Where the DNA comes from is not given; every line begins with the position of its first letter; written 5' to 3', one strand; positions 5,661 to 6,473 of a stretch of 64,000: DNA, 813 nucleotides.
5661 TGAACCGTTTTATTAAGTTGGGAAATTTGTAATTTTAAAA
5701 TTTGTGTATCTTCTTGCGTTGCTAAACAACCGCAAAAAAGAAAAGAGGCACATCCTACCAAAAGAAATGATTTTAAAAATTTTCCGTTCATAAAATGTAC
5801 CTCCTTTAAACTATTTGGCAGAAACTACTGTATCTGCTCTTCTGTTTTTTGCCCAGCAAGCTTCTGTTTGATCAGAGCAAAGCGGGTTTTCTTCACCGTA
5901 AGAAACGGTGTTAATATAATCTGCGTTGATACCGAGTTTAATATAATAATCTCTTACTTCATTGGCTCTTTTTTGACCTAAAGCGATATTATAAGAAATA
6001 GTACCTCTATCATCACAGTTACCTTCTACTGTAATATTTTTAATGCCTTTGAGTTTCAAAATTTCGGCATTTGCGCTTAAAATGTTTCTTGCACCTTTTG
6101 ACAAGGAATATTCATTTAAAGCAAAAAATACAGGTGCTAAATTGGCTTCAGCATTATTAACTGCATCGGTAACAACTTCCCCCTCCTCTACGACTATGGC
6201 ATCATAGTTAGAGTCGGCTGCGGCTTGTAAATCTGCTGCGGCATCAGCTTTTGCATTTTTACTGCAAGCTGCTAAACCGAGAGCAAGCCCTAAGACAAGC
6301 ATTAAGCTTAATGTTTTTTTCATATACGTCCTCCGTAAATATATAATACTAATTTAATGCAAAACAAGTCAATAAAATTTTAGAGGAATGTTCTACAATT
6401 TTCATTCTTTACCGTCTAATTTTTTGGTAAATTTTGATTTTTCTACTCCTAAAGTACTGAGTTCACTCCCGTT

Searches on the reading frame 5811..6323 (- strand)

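Call 71: search_protein_families(library=pfam, proteins=[window:5811-6323:-], max_evalue=0.0001)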
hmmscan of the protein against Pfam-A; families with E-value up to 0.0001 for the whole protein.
window:5811-6323:- (170 aa): 1 family
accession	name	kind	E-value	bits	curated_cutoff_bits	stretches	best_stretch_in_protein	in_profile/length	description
PF00691.25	OmpA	-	2.1e-17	63.7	27.2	1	66-160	1-97/98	OmpA family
